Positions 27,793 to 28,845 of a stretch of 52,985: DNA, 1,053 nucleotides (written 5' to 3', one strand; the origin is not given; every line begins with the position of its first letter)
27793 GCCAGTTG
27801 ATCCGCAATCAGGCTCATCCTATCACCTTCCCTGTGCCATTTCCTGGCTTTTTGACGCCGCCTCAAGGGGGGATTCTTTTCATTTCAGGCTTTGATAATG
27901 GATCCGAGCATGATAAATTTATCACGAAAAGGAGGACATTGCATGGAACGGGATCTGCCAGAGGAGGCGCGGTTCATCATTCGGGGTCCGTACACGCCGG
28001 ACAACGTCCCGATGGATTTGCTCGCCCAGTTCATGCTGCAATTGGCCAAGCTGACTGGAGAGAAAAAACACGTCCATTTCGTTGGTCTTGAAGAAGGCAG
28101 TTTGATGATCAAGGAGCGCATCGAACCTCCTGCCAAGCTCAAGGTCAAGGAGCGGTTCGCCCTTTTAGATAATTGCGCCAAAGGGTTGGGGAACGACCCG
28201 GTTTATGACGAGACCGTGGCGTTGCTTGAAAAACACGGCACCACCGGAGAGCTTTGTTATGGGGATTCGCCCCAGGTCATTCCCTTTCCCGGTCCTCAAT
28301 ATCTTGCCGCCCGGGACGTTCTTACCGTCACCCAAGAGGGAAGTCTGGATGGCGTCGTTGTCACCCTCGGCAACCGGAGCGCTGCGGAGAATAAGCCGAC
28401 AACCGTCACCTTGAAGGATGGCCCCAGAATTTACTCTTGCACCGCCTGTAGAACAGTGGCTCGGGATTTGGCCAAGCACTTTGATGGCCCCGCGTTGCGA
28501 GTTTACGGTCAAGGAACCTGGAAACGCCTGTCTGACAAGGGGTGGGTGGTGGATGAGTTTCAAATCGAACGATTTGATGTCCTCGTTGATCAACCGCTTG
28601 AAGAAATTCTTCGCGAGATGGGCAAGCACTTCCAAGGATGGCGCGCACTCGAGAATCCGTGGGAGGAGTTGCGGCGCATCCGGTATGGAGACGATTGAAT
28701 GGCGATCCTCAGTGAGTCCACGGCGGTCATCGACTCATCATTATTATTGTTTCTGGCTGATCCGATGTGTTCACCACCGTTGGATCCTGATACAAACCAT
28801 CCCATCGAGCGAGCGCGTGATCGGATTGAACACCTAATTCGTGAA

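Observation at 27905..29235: Candidate undescribed two-gene module: unknown 251-aa protein translationally coupled to a PIN-like nuclease, with a perfect palindromic operator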

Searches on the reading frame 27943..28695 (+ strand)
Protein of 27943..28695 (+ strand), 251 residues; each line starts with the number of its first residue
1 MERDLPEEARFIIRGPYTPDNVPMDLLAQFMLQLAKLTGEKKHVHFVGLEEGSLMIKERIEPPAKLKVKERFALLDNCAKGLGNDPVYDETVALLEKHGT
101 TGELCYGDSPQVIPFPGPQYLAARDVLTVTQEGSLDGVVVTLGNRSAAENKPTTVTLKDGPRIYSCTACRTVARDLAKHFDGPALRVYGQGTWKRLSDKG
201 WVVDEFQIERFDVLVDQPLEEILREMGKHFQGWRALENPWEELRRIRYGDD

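Call 3: search_protein_families(library=pfam, proteins=[window:27943-28695:+], max_evalue=1)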
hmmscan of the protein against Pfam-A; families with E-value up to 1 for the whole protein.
window:27943-28695:+ (251 aa): 1 family
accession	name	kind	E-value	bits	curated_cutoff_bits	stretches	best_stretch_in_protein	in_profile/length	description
PF07370.16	DUF1489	-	0.23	11.6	25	1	207-238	75-106/138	Protein of unknown function (DUF1489)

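Call 4: search_protein_families(library=ncbifam, proteins=[window:27943-28695:+], max_evalue=1)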
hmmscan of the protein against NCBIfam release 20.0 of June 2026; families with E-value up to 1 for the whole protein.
window:27943-28695:+ (251 aa): 0 families

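Call 5: search_protein_families(library=padloc, proteins=[window:27943-28695:+], max_evalue=1)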
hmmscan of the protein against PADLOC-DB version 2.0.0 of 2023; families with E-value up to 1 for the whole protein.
window:27943-28695:+ (251 aa): 0 families

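Call 6: search_protein_families(library=phrogs, proteins=[window:27943-28695:+], max_evalue=1)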
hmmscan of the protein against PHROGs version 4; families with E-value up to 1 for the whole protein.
window:27943-28695:+ (251 aa): 3 families
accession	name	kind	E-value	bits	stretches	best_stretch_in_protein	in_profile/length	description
phrog_19868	-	unknown function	8.9e-28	98.4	1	18-247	15-234/239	-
phrog_15494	-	unknown function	0.34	12.4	1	145-173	68-95/129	-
phrog_16505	-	unknown function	0.44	11.6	1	87-101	4-18/52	-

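Call 7: find_homologous_proteins(query=window:27943-28695:+)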
Query window:27943-28695:+ (251 aa): 4 proteins with E <= 0.001 among 1611 candidates.
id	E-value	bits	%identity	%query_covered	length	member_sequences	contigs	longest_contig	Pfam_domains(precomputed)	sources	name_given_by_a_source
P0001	5.4e-169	578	100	100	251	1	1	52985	-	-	-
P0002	3.4e-31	127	37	98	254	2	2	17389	-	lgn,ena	-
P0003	1.9e-22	98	33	92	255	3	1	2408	-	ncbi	-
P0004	1.3e-9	56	29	93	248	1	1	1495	-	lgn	-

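Call 9: find_encoding_contigs(protein=P0002, flank=6000)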
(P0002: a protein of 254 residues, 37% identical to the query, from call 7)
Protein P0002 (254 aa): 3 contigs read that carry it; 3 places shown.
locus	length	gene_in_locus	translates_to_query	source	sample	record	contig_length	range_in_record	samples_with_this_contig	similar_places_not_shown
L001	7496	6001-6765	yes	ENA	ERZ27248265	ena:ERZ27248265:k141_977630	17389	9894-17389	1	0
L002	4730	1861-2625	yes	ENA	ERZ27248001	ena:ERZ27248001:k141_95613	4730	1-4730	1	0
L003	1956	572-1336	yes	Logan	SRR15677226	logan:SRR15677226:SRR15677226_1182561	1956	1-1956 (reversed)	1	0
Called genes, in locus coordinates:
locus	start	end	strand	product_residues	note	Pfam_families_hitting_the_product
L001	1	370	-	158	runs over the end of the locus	PF01613:Flavin_Reduct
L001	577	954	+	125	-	PF06155:GBBH-like_N (faint)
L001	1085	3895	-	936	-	PF03176:MMPL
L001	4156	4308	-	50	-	-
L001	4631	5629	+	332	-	PF04055:Radical_SAM, PF06463:Mob_synth_C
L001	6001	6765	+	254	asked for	-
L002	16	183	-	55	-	-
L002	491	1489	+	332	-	PF04055:Radical_SAM, PF06463:Mob_synth_C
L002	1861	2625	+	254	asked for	-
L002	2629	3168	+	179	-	-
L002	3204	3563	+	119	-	-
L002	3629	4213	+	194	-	-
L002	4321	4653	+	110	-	-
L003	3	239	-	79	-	?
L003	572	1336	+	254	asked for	-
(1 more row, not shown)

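Call 11: find_encoding_contigs(protein=P0003, flank=6000)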
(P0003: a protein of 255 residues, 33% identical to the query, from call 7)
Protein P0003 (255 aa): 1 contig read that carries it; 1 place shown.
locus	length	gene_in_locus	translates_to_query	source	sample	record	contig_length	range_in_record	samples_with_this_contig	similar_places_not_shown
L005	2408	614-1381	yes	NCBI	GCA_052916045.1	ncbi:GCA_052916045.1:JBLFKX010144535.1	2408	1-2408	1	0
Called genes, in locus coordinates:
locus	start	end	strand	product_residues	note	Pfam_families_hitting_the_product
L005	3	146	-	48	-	?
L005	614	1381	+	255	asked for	-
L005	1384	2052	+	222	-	-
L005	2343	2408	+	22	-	?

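Call 14: find_homologous_proteins(query=A1, max_evalue=0.01)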
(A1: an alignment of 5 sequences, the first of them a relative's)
Query A1 (5 sequences) (251 aa, profile of the alignment): 75 proteins with E <= 0.01 among 8000 candidates.
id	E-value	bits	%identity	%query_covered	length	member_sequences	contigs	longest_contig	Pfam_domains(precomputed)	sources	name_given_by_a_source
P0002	1.5e-121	423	37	98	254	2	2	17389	-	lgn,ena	-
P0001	7.6e-101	355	100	100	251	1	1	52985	-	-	-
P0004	4.3e-92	326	29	93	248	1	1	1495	-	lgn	-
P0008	1.9e-72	262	28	94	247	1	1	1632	-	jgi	jgi:hypothetical protein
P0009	9.1e-72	260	25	94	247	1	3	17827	-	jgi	jgi:hypothetical protein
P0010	2.8e-71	258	25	93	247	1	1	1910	-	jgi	jgi:hypothetical protein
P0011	3.9e-70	254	25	93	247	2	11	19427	-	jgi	jgi:hypothetical protein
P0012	7.8e-70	253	24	94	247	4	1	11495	-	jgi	jgi:hypothetical protein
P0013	1.4e-67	246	25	93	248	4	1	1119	-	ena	-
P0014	2.9e-63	232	31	97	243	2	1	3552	-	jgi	jgi:hypothetical protein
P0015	4.9e-63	231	25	91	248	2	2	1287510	-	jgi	jgi:hypothetical protein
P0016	2.1e-62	229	28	96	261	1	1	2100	-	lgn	-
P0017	9.3e-62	227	26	91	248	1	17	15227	-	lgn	-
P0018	2.0e-60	222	24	91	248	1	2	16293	-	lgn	-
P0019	1.6e-58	216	29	94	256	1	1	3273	-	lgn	-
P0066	2.4e-42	163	23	90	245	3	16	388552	-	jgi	jgi:hypothetical protein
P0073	1.7e-38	151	27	88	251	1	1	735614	-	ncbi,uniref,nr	ncbi:hypothetical protein HLB44_16875 [Aquincola sp. S2]|uniref:Uncharacterized protein n=1 Tax=Pseu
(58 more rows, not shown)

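Call 18: search_solved_structures(query=A3, max_evalue=10)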
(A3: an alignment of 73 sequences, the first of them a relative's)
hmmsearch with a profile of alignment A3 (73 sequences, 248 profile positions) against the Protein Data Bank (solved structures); distinct sequences matched with E-value up to 10: 0.

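Call 20: search_dna_similar(query=window:27943-28695:+, collection=phages, mode=protein, max_evalue=0.001)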
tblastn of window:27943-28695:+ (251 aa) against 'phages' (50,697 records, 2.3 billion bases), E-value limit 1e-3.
Records with a match: 2; places in all: 2; records where one place covers at least 80% of the query: 2.
Best place of each record, by identity: <60% 2.
By first word of the organism name: Pseudomonas 2.
By host as written in the record: Pseudomonas aeruginosa PA14 1; Pseudomonas aeruginosa 382 1.
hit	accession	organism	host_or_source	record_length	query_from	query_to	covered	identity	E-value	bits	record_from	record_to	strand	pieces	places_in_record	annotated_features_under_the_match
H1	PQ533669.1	Pseudomonas phage Pacha_bin_1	Pseudomonas aeruginosa PA14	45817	6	249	97%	28.7%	2e-21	99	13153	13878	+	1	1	hypothetical protein (x2)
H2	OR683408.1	Pseudomonas phage Ostro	Pseudomonas aeruginosa 382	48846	6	249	97%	28.7%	2e-21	99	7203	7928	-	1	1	hypothetical protein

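Call 23: get_annotated_region(hit=H2, flank=7000)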
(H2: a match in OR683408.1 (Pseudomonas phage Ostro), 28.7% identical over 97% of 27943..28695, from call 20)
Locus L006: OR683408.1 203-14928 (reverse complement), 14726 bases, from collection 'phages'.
description: Pseudomonas phage Ostro, complete genome.
organism: Pseudomonas phage Ostro (NCBI taxid 3097007)
taxonomy: Viruses; Duplodnaviria; Heunggongvirae; Uroviricota; Caudoviricetes
host: Pseudomonas aeruginosa 382; source: -; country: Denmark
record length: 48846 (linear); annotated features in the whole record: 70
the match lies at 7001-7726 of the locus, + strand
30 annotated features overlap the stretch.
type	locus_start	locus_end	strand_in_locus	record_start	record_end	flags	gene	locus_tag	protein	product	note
CDS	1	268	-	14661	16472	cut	-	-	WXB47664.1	DNA primase/helicase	-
CDS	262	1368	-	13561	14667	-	-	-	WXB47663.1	replication restart primosomal protein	replication restart primosomal protein DnaT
CDS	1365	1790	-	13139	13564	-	-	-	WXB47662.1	hypothetical protein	-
CDS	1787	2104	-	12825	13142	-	-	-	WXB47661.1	hypothetical protein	-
CDS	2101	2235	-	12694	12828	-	-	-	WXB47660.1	hypothetical protein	-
CDS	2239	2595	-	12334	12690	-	-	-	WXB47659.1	hypothetical protein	-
CDS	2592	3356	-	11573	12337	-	-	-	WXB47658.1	hypothetical protein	-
CDS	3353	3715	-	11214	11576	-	-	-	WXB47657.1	hypothetical protein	-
CDS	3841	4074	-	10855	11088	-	-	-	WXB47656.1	hypothetical protein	-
CDS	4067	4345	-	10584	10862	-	-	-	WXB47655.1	hypothetical protein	-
CDS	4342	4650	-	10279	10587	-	-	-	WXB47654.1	hypothetical protein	-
CDS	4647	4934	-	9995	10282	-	-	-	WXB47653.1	hypothetical protein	-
CDS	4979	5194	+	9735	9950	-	-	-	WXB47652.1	hypothetical protein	-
CDS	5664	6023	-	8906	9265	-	-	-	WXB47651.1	Cro-like antirepressor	-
CDS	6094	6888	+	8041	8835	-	-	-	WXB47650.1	CI-like repressor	-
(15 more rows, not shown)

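Call 24: get_annotated_region(hit=H1, flank=7000)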
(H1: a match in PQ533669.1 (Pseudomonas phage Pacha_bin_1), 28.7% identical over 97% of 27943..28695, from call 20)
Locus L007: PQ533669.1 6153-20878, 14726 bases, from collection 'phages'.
description: Pseudomonas phage Pacha_bin_1, complete genome.
organism: Pseudomonas phage Pacha_bin_1 (NCBI taxid 3377944)
taxonomy: Viruses
host: Pseudomonas aeruginosa PA14; source: McMaster Wright Pseudomonas aeruginosa Clinical Isolate Collection; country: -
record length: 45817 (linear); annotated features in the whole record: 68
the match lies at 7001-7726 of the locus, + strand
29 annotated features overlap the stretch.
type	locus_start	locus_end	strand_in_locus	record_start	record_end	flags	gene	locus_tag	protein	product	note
CDS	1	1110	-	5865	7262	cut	-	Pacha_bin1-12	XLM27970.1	hypothetical protein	-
CDS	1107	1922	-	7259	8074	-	-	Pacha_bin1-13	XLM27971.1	hypothetical protein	-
CDS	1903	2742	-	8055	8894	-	-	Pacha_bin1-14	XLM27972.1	primosomal protein I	-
CDS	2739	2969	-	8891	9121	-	-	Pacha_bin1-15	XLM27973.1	hypothetical protein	FIG00964051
CDS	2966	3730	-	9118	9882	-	-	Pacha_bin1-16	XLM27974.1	hypothetical protein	-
CDS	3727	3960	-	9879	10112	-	-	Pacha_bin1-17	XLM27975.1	hypothetical protein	-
CDS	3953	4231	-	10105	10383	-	-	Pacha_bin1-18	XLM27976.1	hypothetical protein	-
CDS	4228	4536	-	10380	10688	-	-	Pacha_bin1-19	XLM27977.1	hypothetical protein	-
CDS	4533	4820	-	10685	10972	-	-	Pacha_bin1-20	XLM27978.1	hypothetical protein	-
CDS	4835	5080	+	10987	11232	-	-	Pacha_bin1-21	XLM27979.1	hypothetical protein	-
CDS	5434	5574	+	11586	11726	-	-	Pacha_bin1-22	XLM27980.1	hypothetical protein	-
CDS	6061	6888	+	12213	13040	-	-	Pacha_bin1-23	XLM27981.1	repressor protein cI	-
CDS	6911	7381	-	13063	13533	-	-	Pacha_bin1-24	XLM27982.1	hypothetical protein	-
CDS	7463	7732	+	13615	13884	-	-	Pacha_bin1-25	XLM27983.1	hypothetical protein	-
CDS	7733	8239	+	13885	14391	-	-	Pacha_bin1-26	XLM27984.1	hypothetical protein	-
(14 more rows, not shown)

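Call 27: search_dna_similar(query=window:27943-28695:+, collection=plasmids, mode=protein, max_evalue=0.001)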
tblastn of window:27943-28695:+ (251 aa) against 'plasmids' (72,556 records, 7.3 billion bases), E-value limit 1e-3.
Records with a match: 6; places in all: 6; records where one place covers at least 80% of the query: 6.
Best place of each record, by identity: <60% 6.
By first word of the organism name: Sinorhizobium 3; Methylobacterium 1; Cupriavidus 1; Pleomorphomonas 1.
By predicted mobility (MOB-suite, as given by PLSDB): non-mobilizable 4; mobilizable 1; conjugative 1.
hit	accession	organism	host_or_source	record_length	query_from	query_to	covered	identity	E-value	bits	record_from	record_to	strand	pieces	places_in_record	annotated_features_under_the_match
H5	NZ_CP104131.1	Sinorhizobium sp. K101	Phaseolus vulgaris,cell ...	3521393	8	249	96%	37.3%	1e-40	155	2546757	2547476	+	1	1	none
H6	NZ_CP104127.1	Sinorhizobium sp. M103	Phaseolus vulgaris,cell ...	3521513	8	249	96%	37.3%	1e-40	155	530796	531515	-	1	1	none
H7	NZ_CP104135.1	Sinorhizobium sp. C101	Phaseolus vulgaris,cell ...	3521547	8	249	96%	37.3%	1e-40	155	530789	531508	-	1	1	none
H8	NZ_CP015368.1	Methylobacterium phyllosphaerae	cell culture,leaf tissues of rice in ...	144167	10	251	96%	35.5%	1e-32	132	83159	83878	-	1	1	hypothetical protein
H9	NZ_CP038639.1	Cupriavidus oxalaticus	whole organism,sewage sludge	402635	4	228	90%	31.2%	3e-19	94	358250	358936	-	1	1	hypothetical protein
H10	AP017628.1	Pleomorphomonas sp. SM30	-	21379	8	249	96%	26.2%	1e-13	77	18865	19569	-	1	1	hypothetical protein | PIN domain protein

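Call 28: get_annotated_region(hit=H8, flank=6000)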
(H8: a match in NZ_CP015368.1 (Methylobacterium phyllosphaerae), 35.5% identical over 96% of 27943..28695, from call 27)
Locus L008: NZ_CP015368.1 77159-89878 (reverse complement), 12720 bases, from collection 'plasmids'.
description: Methylobacterium phyllosphaerae strain CBMB27 plasmid CBMB27-p1, complete sequence
organism: Methylobacterium phyllosphaerae (NCBI taxid 418223)
taxonomy: Bacteria; Pseudomonadota; Alphaproteobacteria; Hyphomicrobiales; Methylobacteriaceae; Methylobacterium; Methylobacterium phyllosphaerae
host: -; source: cell culture,leaf tissues of rice in Korea; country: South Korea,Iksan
typing (MOB-suite, as given by PLSDB): mobilizable; replicon rep_cluster_525; relaxase MOBF
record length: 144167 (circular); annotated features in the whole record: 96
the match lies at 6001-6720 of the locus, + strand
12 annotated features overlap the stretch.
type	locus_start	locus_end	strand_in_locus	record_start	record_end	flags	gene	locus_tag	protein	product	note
CDS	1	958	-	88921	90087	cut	-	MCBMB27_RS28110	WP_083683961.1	MFS transporter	GO:0055085 - transmembrane transport [Evidence IEA]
CDS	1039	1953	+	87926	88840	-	-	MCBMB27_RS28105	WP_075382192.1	LysR family transcriptional regulator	GO:0006355 - regulation of DNA-templated transcription [Evidence IEA]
CDS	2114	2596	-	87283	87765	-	-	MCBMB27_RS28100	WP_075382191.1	hypothetical protein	-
CDS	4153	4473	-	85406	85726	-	-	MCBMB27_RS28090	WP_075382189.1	helix-turn-helix transcriptional regulator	-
CDS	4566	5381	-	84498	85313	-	-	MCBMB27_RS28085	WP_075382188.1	hypothetical protein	-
CDS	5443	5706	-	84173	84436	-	-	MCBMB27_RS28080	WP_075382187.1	hypothetical protein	-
CDS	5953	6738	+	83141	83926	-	-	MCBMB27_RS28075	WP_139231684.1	hypothetical protein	-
CDS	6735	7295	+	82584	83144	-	-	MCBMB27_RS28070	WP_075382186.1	hypothetical protein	-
CDS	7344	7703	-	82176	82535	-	-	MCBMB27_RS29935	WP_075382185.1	hypothetical protein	-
CDS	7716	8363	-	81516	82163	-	-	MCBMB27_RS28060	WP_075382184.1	recombinase family protein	GO:0006310 - DNA recombination [Evidence IEA]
CDS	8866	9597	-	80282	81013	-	-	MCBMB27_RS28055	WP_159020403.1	M12 family metallopeptidase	GO:0006508 - proteolysis [Evidence IEA]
CDS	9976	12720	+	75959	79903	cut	-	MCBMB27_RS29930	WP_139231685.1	hypothetical protein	-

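Call 29: get_annotated_region(hit=H10, flank=6000)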
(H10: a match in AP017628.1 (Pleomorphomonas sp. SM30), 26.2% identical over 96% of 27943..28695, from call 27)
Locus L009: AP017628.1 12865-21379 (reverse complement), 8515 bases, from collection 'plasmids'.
description: Pleomorphomonas sp. SM30 plasmid pSM30-2 DNA, complete genome
organism: Pleomorphomonas sp. SM30 (NCBI taxid 1885025)
taxonomy: Bacteria; Pseudomonadota; Alphaproteobacteria; Hyphomicrobiales; Pleomorphomonadaceae; Pleomorphomonas; Pleomorphomonas sp. SM30
host: -; source: -; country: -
typing (MOB-suite, as given by PLSDB): non-mobilizable
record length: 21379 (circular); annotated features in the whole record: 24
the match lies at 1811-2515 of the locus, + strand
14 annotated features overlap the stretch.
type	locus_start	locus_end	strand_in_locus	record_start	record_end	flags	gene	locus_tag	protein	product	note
CDS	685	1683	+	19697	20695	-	-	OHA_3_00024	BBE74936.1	site-specific tyrosine recombinase XerD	-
CDS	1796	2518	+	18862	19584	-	-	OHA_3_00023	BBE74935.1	hypothetical protein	-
CDS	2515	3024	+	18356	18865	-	-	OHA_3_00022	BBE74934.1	PIN domain protein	-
CDS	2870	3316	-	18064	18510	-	-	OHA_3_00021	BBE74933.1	hypothetical protein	-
CDS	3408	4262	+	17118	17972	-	-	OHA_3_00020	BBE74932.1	hypothetical protein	-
CDS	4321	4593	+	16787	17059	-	-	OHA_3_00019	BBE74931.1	hypothetical protein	-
CDS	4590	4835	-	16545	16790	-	-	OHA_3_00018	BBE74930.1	hypothetical protein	-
CDS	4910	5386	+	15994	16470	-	-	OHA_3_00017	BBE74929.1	hypothetical protein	-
CDS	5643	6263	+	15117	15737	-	soj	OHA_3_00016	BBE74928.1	chromosome-partitioning ATPase Soj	-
CDS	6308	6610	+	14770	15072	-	-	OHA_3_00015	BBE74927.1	hypothetical protein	-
CDS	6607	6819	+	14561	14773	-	-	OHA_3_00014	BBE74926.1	hypothetical protein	-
CDS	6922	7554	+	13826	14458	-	-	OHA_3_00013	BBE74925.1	hypothetical protein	-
CDS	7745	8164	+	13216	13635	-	iscS_2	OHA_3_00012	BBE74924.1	cysteine desulfurase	-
CDS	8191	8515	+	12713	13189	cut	iscS_1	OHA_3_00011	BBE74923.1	cysteine desulfurase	-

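Call 30: get_annotated_region(hit=H9, flank=6000)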
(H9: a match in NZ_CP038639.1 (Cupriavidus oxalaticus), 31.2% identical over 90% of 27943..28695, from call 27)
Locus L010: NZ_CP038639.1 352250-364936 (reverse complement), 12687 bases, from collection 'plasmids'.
description: Cupriavidus oxalaticus strain X32 plasmid unnamed4, complete sequence
organism: Cupriavidus oxalaticus (NCBI taxid 96344)
taxonomy: Bacteria; Pseudomonadota; Betaproteobacteria; Burkholderiales; Burkholderiaceae; Cupriavidus; Cupriavidus oxalaticus
host: -; source: whole organism,sewage sludge; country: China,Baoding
typing (MOB-suite, as given by PLSDB): conjugative; relaxase MOBH; mating-pair formation MPF_T
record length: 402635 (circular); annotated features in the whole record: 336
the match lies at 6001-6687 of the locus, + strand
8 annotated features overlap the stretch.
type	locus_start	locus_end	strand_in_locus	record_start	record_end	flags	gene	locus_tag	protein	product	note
CDS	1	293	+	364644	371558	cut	-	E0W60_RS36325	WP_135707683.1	hypothetical protein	-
CDS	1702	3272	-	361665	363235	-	-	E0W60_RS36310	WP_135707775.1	IS3 family transposase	-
CDS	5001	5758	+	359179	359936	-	-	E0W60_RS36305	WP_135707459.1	IS5 family transposase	-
CDS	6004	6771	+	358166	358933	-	-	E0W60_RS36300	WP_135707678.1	hypothetical protein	-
CDS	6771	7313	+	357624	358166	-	-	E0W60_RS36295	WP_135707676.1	hypothetical protein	-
CDS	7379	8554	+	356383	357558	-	-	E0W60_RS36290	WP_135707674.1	hypothetical protein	-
CDS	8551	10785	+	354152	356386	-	-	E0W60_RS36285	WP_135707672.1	hypothetical protein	-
CDS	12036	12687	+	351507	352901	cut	-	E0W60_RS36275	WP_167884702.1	DUF4344 domain-containing metallopeptidase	-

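Call 36: predict_structure(alignment_id=A3)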
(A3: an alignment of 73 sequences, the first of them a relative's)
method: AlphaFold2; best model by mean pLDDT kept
length: 251 residues; sequences in the alignment: 73
mean_pLDDT: 90.6   pTM: 0.58
mean pLDDT of the five models: 90.6, 90.0, 89.3, 89.2, 88.5
residues with pLDDT >= 90: 177; 70-90: 60; 50-70: 14; < 50: 0
segments of 3 or more residues with pLDDT < 50: none
pLDDT, mean of each block of 10 residues (from residue 1): 86 94 97 95 94 92 95 95 96 95 91 84 73 97 79 96 96 97 97 89 96 87 82 83 82 54
secondary structure, 60 per line:
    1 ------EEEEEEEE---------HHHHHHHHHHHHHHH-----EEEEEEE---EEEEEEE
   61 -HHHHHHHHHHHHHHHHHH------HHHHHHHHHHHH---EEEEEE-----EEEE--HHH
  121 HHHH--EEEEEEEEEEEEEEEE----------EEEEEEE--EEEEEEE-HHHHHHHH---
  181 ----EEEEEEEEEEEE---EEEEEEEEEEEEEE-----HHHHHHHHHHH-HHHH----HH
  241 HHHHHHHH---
elements in order: E7-14 H24-38 E44-50 E54-60 H62-79 H86-97 E101-106 E112-115 H118-124 E127-142 E153-159 E162-168 H170-177 E185-196 E200-213 H219-229 H231-234 H239-248

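Call 37: search_protein_representatives(alignment_id=A3)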
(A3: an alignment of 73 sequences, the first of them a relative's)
Query: 73 sequences, 248 profile positions. Proteins with E-value up to 0.001 (for the whole library): 1506; up to 1e-10: 987; up to 1e-30: 466. The best 150 are listed.
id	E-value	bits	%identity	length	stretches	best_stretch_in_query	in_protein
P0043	4.6e-92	324.3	-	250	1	3-247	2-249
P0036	2.1e-91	322.1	-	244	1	4-246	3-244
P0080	3.6e-88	311.5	-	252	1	3-247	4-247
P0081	2.5e-86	305.5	-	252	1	1-247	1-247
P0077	1.3e-82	293.3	-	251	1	1-247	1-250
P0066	1.8e-80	286.3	-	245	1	3-247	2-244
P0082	6.6e-77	274.7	-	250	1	1-246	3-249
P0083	1.3e-76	273.7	-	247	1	1-247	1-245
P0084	1.4e-71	257.2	-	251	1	3-246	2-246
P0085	2.6e-70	253.1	-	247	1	6-246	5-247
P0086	3.7e-67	242.7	-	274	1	3-247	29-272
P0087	1.6e-66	240.6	-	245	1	7-247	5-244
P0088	7.1e-66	238.5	-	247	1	5-247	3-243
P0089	1.1e-65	237.9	-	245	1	8-247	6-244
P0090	2.3e-64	233.6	-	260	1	1-246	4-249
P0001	3.5e-53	197.0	-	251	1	1-247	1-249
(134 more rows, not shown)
